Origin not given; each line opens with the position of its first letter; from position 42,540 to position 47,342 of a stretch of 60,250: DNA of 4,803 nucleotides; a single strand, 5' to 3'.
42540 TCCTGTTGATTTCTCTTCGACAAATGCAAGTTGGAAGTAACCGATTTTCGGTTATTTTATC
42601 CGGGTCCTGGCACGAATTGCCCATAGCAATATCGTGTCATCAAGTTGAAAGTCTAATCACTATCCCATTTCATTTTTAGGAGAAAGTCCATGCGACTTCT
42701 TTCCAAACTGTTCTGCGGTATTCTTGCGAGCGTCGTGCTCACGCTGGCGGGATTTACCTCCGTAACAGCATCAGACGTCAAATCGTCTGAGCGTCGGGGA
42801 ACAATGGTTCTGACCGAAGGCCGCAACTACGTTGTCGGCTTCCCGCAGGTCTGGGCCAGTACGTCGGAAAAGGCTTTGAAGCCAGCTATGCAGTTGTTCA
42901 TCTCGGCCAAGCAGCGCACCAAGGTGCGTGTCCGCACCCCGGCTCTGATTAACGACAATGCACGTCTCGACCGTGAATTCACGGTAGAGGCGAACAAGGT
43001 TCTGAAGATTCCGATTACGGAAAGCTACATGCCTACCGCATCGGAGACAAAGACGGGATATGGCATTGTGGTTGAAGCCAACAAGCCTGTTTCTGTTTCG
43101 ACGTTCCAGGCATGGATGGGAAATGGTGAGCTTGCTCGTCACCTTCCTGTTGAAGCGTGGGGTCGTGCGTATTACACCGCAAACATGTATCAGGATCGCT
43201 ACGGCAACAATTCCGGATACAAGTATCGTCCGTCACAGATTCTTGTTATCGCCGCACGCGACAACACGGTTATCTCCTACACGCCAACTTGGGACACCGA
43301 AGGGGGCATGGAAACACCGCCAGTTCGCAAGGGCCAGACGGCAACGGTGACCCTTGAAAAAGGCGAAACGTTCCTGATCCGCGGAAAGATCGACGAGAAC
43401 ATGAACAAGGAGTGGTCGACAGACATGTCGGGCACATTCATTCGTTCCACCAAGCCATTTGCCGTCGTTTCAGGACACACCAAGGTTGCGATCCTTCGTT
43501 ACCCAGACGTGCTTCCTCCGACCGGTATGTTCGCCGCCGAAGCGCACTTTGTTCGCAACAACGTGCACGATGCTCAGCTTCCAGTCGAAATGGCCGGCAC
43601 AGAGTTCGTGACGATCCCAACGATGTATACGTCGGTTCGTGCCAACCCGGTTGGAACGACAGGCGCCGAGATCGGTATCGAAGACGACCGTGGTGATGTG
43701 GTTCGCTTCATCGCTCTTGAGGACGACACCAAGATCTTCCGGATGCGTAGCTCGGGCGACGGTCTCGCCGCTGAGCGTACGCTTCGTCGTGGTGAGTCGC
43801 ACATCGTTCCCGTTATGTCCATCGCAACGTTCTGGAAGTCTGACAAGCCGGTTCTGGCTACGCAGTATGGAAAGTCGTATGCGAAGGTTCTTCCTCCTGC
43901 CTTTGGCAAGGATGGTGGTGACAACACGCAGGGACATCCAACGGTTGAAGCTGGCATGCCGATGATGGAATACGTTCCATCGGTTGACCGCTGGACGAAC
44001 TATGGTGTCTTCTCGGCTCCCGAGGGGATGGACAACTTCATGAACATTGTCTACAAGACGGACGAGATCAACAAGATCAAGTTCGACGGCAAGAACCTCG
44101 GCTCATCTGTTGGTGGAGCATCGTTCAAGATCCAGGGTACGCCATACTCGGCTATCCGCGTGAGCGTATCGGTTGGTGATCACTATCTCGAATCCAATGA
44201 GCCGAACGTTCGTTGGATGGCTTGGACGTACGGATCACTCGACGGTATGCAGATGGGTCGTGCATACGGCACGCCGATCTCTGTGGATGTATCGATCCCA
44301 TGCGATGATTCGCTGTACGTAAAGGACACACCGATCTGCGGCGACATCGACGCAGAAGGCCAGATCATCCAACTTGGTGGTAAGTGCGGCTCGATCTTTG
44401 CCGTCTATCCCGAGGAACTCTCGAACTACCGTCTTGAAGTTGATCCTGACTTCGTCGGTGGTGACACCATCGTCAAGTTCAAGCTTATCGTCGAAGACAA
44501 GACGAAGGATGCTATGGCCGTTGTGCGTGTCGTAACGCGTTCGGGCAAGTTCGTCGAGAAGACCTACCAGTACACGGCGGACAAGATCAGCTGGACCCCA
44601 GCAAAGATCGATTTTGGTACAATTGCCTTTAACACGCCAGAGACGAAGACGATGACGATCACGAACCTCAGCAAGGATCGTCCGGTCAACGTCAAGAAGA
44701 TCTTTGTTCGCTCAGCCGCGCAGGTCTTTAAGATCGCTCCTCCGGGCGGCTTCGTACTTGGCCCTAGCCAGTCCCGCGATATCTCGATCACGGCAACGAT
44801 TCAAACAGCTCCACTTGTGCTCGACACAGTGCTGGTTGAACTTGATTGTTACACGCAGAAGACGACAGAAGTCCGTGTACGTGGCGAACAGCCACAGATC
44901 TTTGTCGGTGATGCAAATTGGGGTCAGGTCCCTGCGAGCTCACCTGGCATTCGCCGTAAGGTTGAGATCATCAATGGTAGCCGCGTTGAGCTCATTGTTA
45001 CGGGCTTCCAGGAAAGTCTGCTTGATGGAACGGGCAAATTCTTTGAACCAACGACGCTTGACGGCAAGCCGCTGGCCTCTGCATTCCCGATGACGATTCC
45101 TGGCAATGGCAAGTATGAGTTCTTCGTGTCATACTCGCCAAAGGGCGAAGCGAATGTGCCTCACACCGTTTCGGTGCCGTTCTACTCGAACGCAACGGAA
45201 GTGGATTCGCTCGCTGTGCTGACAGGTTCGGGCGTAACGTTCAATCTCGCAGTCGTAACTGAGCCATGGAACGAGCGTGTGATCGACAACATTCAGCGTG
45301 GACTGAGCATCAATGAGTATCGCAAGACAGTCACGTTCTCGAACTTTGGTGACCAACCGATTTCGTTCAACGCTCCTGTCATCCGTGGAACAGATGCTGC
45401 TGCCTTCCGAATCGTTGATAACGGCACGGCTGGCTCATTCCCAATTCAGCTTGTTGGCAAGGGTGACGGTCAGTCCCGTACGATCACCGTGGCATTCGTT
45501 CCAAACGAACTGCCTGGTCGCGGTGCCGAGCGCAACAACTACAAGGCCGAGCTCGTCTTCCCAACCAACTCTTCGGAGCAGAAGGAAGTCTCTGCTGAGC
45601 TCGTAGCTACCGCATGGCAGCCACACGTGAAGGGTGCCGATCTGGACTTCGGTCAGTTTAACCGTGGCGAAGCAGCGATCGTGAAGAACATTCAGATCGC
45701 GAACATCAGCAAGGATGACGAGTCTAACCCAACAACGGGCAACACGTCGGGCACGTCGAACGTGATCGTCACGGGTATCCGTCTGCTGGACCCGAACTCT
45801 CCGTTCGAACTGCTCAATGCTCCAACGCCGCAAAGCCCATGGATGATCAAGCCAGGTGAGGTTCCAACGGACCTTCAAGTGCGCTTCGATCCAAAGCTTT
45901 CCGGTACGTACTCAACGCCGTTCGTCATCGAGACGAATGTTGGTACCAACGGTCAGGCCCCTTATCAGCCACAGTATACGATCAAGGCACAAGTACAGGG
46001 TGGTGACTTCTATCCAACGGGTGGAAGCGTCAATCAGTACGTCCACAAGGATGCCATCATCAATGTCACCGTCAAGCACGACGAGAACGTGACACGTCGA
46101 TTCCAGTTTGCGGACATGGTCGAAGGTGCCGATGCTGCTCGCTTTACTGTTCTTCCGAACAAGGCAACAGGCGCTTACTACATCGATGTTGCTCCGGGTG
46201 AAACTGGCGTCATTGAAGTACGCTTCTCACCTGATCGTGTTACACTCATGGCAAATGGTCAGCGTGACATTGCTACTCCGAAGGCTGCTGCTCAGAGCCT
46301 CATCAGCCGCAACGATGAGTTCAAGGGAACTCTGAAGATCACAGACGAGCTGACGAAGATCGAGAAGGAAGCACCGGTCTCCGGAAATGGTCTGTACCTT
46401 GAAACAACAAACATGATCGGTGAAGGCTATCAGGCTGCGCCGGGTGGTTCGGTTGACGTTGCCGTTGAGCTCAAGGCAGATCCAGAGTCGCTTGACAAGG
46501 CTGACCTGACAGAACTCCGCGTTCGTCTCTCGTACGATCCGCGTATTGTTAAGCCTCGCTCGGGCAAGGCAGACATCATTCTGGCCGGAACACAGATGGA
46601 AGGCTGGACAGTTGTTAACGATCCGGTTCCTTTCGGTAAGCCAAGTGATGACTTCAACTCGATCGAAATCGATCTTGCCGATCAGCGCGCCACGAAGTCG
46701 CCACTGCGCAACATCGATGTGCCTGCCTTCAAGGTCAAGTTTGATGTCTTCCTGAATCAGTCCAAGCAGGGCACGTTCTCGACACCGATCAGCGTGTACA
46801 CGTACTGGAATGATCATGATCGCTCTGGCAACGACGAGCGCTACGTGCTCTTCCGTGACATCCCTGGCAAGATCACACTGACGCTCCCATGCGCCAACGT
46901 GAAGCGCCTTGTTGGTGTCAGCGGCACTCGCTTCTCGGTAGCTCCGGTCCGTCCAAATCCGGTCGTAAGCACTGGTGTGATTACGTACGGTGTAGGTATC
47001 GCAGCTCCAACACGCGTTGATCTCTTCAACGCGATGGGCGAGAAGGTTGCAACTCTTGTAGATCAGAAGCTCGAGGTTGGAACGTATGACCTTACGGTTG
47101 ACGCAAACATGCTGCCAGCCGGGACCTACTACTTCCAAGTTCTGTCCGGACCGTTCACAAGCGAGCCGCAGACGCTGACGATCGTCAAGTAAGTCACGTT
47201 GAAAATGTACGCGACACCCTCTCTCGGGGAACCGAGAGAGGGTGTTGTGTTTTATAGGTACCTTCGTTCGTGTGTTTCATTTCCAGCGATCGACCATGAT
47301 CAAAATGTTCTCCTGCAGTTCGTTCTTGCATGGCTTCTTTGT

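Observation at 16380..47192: Three giant T9SS cargo proteins share an exactly spaced pre-CTD Cys/Arg motif: a candidate distinct processing or anchoring class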

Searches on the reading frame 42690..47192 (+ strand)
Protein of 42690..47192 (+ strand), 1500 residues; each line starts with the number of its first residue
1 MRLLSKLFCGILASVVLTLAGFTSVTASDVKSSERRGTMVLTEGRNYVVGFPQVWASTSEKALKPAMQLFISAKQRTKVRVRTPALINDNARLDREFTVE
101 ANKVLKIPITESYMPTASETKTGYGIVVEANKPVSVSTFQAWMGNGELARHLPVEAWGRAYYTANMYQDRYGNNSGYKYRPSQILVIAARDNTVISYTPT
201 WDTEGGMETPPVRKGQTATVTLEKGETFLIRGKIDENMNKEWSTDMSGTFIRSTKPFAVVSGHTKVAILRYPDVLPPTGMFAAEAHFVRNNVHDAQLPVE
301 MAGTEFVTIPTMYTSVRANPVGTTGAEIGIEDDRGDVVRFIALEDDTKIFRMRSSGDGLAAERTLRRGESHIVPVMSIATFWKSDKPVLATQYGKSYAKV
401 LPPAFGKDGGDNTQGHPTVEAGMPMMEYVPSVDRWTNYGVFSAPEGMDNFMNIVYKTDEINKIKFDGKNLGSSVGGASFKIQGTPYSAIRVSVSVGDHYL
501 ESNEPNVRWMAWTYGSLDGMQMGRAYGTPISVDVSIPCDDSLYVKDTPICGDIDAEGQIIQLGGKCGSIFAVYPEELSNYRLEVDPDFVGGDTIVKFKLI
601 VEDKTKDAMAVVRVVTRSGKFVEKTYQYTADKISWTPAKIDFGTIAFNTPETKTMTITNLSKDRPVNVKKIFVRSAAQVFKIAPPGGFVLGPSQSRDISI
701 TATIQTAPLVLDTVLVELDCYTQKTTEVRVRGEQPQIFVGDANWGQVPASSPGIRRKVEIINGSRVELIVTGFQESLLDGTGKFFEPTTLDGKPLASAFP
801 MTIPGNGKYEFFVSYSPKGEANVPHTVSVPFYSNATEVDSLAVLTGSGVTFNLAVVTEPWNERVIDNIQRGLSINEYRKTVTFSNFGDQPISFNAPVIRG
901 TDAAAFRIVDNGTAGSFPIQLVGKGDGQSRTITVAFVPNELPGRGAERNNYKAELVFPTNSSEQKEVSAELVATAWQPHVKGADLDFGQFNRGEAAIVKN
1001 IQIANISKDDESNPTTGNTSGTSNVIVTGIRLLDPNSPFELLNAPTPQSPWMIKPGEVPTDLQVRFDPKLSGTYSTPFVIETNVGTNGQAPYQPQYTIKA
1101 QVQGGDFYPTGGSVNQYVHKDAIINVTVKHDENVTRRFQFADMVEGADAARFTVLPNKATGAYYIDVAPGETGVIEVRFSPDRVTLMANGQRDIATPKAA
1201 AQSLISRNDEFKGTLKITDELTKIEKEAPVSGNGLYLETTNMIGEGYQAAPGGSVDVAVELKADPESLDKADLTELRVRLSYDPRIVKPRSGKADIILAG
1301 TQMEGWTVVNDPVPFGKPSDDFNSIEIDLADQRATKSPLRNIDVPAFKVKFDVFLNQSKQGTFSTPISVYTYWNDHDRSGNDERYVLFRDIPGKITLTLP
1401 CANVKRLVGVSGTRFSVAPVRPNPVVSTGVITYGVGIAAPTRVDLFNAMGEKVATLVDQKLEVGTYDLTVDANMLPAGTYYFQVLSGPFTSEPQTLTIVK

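Call 8: search_protein_families(library=pfam, proteins=[window:42690-47192:+], max_evalue=0.1)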
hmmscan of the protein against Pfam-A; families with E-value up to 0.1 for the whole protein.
window:42690-47192:+ (1500 aa): 9 families
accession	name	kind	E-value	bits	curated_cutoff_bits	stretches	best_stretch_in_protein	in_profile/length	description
PF17517.7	IgGFc_binding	-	3.5e-42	145.1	25.6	1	152-505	6-290/297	IgGFc binding protein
PF22073.2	Cep192_D4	-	8.7e-08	32.8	35.5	1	632-701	3-77/112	Cep192 domain 4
PF22544.2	HYDIN_VesB_CFA65-like_Ig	-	9.4e-08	32.6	25.5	1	632-732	2-99/100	HYDIN/CFA65/VesB-like, Ig-like domain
PF12371.14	TMEM131_like_N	-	1.2e-05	25.8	28.8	1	635-700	3-66/84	Transmembrane protein 131-like N-terminal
PF07610.17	DUF1573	-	0.00041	20.8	26.1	0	633-663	1-31/98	Protein of unknown function (DUF1573)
PF15780.11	ASH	-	0.0052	17.4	27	0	637-701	11-73/98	Abnormal spindle-like microcephaly-assoc'd, ASPM-SPD-2-Hydin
PF18962.6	Por_Secre_tail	-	0.0083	16.8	27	1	1422-1487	3-65/75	Secretion system C-terminal sorting domain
PF13860.13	FlgD_ig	-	0.012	16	27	0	1441-1484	25-73/79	FlgD Ig-like domain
PF01835.25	MG2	-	0.084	13.7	32.8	0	1092-1177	11-92/96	MG2 domain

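Call 9: search_protein_families(library=ncbifam, proteins=[window:42690-47192:+], max_evalue=0.1)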
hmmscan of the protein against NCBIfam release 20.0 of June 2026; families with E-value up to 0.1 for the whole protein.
window:42690-47192:+ (1500 aa): 2 families
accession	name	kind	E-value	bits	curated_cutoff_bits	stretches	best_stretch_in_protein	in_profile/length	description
NF012200.0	choice_anch_D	domain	1.4e-15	57.8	45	3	624-703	8-88/108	choice-of-anchor D domain-containing protein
TIGR04183.1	Por_Secre_tail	domain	0.0016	18.4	23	1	1422-1487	3-61/72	T9SS type A sorting domain-containing protein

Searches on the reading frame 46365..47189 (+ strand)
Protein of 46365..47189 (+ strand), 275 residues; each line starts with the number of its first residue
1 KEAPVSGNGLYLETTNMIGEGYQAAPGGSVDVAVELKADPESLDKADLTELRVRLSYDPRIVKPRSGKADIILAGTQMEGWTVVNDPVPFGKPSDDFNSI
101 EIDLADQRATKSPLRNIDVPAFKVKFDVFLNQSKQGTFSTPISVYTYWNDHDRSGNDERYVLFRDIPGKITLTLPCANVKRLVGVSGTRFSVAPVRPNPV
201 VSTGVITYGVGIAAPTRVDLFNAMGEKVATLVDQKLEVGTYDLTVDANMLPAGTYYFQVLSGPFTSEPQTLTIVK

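Call 61: predict_structure(alignment_id=A6)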
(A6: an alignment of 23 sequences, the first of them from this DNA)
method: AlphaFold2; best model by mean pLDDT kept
length: 275 residues; sequences in the alignment: 23
mean_pLDDT: 87.1   pTM: 0.64
mean pLDDT of the five models: 87.1, 86.7, 85.9, 85.8, 84.7
residues with pLDDT >= 90: 175; 70-90: 70; 50-70: 15; < 50: 15
segments of 3 or more residues with pLDDT < 50: 1-6, 177-185
pLDDT, mean of each block of 10 residues (from residue 1): 49 92 93 96 93 93 90 97 84 67 95 95 94 82 94 87 94 66 57 93 91 89 92 90 92 95 89 93
secondary structure, 60 per line:
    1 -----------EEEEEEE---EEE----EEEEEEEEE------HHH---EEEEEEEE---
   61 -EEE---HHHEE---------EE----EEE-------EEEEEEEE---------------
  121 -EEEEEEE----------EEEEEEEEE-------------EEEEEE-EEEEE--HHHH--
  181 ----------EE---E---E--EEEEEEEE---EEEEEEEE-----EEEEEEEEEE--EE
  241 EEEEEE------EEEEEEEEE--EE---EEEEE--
elements in order: E12-18 E22-24 E29-37 E50-57 E62-64 E88-90 E98-105 E122-128 E139-147 E161-166 E168-172 H175-178 E203-210 E214-221 E227-236 E239-246 E253-261 E269-273

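Call 63: find_related_loci(query=window:46365-47189:+, collection=genome_contigs, flank=2000)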
Query seq(275 aa) (275 aa) in genome_contigs; peptide patterns used: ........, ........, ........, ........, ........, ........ (x = any residue, [..] = any of these).
105 stretches matched a pattern; 11 encode a relative of the query (tblastn E <= 1e-3); 11 distinct loci.
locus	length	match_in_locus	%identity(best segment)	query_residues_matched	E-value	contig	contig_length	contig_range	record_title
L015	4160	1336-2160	99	1-275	0e+0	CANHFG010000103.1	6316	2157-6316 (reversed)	MAG: Ignavibacteria bacterium isolate RE-18aug17-124 genome assembly, contig: RE-18aug17-C23136, whole genome shotgun se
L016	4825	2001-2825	97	1-275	0e+0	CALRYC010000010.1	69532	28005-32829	MAG: Chitinophaga pinensis isolate JJ-MA1B5-281-8-m1-bin330 genome assembly, contig: JJ-MA1B5-281-C118, whole genome sho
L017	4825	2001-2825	91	1-275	3e-173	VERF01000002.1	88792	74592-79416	MAG: Candidatus Kapaibacterium sp. isolate ZLKRG33 NODE_114_length_88792_cov_8.829459, whole genome shotgun sequence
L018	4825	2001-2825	91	1-275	7e-172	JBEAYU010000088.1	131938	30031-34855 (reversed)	MAG: Bacteroidota bacterium isolate NASQAN2011_332_B_bin.40 scaffold_1105752, whole genome shotgun sequence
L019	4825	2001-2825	71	1-275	2e-130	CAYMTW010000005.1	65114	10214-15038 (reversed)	MAG TPA_asm: uncultured Melioribacter sp. isolate binchicken_co298_307 genome assembly, contig: NODE_603_length_65114_co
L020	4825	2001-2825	70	1-275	2e-128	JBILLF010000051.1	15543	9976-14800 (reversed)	MAG: Patescibacteria group bacterium isolate ME2017-07-27_3300044645_group7_bin150 Rohwer_bin1101_scaffold_1151_c2, whol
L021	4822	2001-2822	70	1-275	5e-127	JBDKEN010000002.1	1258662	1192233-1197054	MAG: Bacteroidota bacterium isolate eastforkpoplarcreek_2019_sw_WHONDRS-S19S_0039_B_bin.82 scaffold_788045, whole genome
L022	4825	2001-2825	67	1-275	2e-122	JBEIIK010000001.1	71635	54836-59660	MAG: Ignavibacteria bacterium isolate Sample-102-S76-bin-82 Sample_102_S76-bin_82-k141_2807382, whole genome shotgun seq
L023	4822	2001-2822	59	1-275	3e-106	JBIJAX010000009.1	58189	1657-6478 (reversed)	MAG: Candidatus Kapaibacterium sp. isolate ME2006-08-01D12_3300042387_group2_bin83 Rohwer_bin1098_scaffold_83_c2, whole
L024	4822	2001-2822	59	1-275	3e-105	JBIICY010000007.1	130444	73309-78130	MAG: Patescibacteria group bacterium isolate ME2000-08-01pf_3300043466_group1_bin64 Rohwer_bin1096_scaffold_52_c1, whole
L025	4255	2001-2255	34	190-275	3e-11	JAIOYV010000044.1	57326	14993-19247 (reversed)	MAG: Bacteroidales bacterium isolate Tobar12.5m-G22 Tobar12-5m-C419, whole genome shotgun sequence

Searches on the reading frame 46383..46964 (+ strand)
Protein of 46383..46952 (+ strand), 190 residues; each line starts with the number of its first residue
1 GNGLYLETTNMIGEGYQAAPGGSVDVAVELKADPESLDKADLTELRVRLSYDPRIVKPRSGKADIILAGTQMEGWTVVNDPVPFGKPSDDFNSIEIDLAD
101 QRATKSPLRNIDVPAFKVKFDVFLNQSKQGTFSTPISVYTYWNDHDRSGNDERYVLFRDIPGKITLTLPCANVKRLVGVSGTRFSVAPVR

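Call 12: search_protein_families(library=pfam, proteins=[window:46383-46952:+], max_evalue=10)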
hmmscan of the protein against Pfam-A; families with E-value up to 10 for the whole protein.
seq(190 aa): 1 family
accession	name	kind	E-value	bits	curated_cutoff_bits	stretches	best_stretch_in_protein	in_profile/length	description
PF00963.24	Cohesin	-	0.2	12.3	24.1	1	17-68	9-56/139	Cohesin domain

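Call 26: search_protein_representatives(alignment_id=A3)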
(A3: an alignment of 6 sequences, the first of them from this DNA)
Query: 6 sequences, 186 profile positions. Proteins with E-value up to 0.001 (for the whole library): 30; up to 1e-10: 18; up to 1e-30: 7. The best 30 are listed.
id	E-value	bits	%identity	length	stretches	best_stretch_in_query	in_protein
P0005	5.4e-62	225.4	-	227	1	45-186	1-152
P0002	1.6e-57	210.8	-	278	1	7-186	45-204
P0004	1.9e-37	145.4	-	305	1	1-186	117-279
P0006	1.6e-33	132.6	-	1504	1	2-186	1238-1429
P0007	9.6e-33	130.0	-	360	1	1-185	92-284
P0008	3.4e-32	128.2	-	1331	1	1-186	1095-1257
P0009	1.5e-31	126.2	-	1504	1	3-186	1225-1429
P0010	4.4e-27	111.6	-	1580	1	7-186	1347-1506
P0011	4.0e-25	105.2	-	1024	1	2-186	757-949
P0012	9.8e-25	103.9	-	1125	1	8-186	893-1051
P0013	3.2e-21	92.5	-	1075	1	2-185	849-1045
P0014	4.4e-21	92.0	-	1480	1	3-185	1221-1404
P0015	9.1e-19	84.5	-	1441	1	2-181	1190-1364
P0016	2.7e-17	79.7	-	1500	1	20-186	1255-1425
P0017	7.4e-16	75.0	-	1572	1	8-186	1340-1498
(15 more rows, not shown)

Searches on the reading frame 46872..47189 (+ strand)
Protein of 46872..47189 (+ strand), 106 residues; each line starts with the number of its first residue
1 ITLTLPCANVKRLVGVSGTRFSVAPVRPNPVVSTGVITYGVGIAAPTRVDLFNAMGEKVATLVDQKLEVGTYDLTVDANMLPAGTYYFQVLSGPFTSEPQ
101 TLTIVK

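Call 75: search_protein_families(library=pfam, proteins=[window:46872-47189:+], max_evalue=10)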
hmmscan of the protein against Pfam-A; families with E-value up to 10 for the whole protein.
seq(106 aa): 3 families
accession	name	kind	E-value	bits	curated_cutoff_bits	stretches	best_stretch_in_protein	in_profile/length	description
PF18962.6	Por_Secre_tail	-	0.00027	21.6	27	1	28-93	3-65/75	Secretion system C-terminal sorting domain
PF13860.13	FlgD_ig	-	0.0021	18.4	27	1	47-90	25-73/79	FlgD Ig-like domain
PF13585.12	CHU_C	-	0.018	15.6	27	1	47-91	29-71/86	CHU_C Type IX secretion signal domain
